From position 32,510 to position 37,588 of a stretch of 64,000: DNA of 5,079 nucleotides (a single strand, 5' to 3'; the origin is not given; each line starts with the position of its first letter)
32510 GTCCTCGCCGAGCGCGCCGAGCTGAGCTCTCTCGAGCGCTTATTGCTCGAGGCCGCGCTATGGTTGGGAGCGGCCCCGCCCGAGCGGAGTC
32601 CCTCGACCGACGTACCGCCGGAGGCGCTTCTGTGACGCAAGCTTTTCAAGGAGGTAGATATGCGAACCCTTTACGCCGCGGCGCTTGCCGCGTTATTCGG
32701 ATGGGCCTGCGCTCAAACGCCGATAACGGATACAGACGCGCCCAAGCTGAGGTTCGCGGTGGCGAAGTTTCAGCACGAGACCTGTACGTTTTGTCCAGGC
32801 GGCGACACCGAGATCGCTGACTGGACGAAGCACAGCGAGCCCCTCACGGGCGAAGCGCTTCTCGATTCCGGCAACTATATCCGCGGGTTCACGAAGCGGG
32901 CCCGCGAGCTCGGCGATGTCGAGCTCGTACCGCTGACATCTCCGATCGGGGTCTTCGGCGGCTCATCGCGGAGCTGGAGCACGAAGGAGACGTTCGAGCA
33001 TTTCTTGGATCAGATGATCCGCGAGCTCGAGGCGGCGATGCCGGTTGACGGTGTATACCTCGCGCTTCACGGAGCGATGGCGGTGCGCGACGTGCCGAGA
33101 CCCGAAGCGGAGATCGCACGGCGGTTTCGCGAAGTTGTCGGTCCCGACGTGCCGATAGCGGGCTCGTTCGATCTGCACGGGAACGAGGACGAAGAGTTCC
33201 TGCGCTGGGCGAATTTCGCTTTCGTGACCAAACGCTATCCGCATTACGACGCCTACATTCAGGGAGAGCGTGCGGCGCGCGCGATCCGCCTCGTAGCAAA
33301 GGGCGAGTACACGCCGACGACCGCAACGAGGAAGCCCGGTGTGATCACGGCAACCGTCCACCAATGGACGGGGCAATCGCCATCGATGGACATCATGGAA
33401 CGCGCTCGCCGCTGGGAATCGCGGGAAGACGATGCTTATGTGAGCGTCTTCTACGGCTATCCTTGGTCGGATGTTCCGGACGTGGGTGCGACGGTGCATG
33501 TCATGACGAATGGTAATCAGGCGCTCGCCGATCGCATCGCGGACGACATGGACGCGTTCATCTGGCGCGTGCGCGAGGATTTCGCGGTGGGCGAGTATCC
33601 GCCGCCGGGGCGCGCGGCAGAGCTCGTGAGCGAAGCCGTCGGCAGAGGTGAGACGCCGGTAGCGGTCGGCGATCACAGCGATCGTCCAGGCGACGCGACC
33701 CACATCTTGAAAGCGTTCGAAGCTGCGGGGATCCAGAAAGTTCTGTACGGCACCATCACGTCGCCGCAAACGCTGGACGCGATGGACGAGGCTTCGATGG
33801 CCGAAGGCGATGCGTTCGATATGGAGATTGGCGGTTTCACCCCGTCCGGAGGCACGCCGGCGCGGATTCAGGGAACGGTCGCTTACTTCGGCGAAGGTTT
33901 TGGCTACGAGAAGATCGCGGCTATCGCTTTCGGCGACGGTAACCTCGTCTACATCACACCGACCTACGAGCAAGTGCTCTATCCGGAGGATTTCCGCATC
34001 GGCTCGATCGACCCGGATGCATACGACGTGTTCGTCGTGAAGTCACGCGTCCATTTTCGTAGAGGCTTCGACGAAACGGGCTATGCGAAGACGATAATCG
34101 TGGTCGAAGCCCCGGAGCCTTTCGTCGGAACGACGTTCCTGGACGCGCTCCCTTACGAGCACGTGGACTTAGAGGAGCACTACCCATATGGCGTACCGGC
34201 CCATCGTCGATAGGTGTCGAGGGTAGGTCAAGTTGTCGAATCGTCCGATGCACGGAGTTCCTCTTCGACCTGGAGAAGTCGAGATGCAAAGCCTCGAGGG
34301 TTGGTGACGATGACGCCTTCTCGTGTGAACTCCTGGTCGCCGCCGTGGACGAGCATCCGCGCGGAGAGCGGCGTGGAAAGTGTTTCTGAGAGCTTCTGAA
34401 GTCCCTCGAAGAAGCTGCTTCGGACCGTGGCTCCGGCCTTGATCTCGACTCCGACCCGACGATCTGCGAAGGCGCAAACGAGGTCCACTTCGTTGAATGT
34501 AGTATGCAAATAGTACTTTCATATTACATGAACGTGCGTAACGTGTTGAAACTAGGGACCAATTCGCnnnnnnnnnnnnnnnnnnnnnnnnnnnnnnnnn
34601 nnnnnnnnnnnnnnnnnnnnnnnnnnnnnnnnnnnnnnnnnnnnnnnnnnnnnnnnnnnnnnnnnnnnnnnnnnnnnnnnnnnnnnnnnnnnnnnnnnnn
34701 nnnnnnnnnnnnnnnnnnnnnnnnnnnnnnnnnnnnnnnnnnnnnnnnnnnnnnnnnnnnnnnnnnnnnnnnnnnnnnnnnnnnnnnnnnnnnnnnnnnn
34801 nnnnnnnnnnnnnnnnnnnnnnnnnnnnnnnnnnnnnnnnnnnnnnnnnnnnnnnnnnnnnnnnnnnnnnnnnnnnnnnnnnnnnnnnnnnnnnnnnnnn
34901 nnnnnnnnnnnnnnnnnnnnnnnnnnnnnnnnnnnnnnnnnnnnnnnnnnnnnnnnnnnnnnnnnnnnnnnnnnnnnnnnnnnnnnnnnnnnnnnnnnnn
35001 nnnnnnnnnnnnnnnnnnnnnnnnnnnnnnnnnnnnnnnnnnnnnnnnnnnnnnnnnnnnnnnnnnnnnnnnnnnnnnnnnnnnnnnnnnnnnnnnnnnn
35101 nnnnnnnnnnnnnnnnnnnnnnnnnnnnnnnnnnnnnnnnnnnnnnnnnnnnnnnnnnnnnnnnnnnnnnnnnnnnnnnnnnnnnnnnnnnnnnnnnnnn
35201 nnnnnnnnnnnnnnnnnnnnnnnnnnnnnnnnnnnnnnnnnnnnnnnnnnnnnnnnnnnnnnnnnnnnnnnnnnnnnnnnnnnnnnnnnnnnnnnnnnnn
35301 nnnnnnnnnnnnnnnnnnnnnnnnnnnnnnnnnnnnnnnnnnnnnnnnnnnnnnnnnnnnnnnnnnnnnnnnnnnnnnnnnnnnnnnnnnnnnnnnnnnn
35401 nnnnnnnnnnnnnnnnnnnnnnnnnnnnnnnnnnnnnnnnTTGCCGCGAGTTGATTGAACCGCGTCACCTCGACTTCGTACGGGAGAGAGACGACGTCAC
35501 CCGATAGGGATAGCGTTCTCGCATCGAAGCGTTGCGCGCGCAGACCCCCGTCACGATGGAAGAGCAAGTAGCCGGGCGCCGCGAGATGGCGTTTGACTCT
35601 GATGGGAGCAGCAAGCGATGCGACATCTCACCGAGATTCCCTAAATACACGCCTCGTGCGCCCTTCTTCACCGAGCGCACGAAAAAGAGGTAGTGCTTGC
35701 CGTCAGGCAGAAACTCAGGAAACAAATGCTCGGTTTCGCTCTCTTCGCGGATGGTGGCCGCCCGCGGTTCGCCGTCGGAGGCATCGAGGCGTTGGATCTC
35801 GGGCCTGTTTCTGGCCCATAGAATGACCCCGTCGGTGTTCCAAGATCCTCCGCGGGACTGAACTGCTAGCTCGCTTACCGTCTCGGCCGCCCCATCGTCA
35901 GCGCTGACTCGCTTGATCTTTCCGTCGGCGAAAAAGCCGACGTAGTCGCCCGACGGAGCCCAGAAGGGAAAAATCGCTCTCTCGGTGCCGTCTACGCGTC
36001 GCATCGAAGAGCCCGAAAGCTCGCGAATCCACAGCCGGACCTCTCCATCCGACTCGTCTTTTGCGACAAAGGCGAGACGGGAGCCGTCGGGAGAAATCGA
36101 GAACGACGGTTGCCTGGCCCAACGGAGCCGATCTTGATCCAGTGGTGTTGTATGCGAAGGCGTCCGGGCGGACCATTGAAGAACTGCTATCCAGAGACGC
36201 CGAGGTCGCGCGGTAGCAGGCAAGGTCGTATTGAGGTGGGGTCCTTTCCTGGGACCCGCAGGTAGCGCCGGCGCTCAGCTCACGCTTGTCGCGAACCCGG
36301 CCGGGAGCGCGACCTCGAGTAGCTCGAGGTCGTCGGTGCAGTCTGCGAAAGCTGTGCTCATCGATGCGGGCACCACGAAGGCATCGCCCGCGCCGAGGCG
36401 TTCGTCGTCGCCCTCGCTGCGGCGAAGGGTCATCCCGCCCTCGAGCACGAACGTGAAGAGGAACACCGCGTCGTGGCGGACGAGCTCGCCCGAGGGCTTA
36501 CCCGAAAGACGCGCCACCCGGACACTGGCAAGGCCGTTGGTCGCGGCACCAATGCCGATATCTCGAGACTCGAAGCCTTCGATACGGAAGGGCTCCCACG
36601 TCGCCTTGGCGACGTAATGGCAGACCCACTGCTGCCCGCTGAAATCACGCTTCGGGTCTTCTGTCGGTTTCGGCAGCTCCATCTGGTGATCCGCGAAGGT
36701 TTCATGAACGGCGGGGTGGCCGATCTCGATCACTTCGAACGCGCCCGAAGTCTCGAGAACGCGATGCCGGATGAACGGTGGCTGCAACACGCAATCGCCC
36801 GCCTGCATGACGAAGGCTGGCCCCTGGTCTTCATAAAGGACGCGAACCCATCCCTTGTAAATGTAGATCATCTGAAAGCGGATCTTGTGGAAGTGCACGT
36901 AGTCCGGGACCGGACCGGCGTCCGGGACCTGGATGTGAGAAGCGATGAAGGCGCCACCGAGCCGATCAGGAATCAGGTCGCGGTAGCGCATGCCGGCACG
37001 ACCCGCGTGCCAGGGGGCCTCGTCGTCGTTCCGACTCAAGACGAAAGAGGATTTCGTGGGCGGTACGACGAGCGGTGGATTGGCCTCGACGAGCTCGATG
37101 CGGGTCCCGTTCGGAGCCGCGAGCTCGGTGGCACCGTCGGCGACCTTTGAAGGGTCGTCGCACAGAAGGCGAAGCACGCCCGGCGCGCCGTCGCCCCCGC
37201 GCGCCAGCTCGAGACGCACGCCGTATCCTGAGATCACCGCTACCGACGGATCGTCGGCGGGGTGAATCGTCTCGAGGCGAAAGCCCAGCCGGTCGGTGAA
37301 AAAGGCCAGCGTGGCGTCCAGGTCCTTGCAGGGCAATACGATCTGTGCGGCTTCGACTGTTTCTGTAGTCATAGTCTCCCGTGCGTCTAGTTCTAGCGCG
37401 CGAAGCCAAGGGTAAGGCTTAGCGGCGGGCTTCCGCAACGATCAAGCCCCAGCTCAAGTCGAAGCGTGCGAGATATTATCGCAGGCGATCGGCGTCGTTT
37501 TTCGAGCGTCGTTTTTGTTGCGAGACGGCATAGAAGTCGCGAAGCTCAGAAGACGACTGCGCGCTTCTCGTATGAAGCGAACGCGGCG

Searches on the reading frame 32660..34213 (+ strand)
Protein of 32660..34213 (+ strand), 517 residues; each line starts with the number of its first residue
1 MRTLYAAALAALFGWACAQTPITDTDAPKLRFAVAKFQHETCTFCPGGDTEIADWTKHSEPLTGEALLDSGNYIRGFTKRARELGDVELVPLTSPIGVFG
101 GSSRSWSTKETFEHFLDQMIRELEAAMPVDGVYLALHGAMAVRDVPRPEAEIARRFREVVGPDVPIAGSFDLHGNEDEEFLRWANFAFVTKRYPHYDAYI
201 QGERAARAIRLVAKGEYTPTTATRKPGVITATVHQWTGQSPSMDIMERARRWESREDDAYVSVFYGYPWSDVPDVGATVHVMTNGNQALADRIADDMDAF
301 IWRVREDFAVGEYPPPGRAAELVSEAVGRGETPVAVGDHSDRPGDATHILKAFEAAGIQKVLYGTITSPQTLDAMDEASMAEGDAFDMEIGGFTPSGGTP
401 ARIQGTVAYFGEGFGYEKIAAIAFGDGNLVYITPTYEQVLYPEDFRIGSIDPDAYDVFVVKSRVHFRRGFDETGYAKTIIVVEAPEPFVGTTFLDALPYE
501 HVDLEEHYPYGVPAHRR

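Call 50: search_protein_families(library=pfam, proteins=[window:32660-34213:+], max_evalue=0.00001)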
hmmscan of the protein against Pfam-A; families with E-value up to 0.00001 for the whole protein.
window:32660-34213:+ (517 aa): 2 families
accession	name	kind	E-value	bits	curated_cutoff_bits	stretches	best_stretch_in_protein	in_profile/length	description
PF07364.17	DUF1485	-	3.5e-65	220.6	22.8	1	31-316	1-282/290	Metallopeptidase family M81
PF07171.17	MlrC_C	-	6.1e-16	59.6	27.2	1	343-485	13-164/178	MlrC C-terminus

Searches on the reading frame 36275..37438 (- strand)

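Call 50: search_protein_families(library=pfam, proteins=[window:36275-37438:-], max_evalue=0.00001)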
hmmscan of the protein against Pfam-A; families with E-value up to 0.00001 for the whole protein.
window:36275-37438:- (387 aa): 2 families
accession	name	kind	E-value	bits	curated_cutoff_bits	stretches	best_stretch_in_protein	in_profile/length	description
PF07883.17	Cupin_2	-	1.6e-11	44.2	27.2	0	316-361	10-53/70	Cupin domain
PF05899.18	Cupin_3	-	1.4e-07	31.5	23.5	0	328-362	28-62/74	EutQ-like cupin domain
